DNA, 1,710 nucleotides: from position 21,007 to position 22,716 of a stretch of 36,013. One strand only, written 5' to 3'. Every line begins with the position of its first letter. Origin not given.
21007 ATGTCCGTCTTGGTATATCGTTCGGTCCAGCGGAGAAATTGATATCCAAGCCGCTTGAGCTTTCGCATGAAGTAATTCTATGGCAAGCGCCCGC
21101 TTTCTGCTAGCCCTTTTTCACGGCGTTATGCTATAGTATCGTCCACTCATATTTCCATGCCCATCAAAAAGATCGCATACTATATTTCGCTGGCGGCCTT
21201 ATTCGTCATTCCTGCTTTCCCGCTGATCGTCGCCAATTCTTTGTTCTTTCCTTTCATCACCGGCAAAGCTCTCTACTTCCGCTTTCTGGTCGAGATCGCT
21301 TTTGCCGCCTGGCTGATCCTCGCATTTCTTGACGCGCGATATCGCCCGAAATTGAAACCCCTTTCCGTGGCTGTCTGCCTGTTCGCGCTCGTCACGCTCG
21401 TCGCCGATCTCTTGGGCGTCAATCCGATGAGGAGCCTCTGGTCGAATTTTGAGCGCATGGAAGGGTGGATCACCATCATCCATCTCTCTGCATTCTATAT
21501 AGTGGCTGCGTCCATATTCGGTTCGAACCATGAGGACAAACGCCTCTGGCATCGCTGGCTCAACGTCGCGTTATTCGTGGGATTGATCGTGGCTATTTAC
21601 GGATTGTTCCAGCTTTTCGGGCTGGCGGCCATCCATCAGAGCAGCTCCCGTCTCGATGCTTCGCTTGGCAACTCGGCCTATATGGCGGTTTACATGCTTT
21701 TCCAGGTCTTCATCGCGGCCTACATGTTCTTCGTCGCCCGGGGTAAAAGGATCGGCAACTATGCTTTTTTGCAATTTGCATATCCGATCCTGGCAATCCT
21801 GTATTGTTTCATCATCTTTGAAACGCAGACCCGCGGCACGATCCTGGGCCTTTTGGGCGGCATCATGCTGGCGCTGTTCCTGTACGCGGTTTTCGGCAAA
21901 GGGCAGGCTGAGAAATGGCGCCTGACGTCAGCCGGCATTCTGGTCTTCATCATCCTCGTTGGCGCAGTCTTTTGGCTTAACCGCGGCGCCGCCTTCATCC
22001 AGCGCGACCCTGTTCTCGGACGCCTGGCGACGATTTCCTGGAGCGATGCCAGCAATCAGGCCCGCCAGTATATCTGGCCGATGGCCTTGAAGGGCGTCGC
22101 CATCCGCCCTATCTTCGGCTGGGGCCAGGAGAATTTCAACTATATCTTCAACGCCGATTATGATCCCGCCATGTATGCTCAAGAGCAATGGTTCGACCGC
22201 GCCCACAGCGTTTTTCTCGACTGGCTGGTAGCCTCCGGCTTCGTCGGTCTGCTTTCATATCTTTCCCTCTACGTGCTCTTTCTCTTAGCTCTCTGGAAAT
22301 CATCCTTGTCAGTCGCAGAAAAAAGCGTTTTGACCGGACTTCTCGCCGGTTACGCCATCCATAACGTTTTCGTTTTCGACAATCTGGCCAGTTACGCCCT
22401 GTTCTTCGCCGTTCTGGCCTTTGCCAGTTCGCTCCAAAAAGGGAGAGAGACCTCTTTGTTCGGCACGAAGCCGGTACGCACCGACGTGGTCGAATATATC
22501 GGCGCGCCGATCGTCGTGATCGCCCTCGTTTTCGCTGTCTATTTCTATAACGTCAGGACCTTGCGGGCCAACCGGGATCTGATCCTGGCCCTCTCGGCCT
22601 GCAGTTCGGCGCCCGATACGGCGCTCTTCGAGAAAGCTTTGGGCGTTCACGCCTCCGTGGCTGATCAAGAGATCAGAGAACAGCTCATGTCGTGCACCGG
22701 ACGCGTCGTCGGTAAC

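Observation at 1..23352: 23-kb envelope-glycan locus: an 18-gene coupled operon plus Wzx and Wzy_C-TPR, lacking initiation, sugar-activation and chain-length genes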

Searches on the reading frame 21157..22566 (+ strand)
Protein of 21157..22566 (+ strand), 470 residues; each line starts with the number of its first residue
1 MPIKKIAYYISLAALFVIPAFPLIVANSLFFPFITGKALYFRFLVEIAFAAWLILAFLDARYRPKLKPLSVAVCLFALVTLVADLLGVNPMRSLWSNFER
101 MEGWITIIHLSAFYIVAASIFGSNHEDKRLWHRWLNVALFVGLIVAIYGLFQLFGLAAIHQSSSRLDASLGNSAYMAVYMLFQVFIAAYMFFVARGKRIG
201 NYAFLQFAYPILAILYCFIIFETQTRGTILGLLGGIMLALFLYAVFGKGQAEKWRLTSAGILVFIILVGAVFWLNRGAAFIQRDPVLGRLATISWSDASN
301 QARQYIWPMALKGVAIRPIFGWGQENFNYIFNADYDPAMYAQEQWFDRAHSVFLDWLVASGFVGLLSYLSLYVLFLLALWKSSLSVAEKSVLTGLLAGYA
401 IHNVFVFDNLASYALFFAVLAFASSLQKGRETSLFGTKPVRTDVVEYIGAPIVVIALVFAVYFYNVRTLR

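Call 59: search_solved_structures(query=window:21157-22566:+, max_evalue=10, show_alignments=2)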
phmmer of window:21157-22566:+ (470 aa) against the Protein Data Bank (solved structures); distinct sequences matched with E-value up to 10: 1.
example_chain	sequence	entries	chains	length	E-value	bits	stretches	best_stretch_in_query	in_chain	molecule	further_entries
5i8l_A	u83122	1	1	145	0.013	17.7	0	312-339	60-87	Lysozyme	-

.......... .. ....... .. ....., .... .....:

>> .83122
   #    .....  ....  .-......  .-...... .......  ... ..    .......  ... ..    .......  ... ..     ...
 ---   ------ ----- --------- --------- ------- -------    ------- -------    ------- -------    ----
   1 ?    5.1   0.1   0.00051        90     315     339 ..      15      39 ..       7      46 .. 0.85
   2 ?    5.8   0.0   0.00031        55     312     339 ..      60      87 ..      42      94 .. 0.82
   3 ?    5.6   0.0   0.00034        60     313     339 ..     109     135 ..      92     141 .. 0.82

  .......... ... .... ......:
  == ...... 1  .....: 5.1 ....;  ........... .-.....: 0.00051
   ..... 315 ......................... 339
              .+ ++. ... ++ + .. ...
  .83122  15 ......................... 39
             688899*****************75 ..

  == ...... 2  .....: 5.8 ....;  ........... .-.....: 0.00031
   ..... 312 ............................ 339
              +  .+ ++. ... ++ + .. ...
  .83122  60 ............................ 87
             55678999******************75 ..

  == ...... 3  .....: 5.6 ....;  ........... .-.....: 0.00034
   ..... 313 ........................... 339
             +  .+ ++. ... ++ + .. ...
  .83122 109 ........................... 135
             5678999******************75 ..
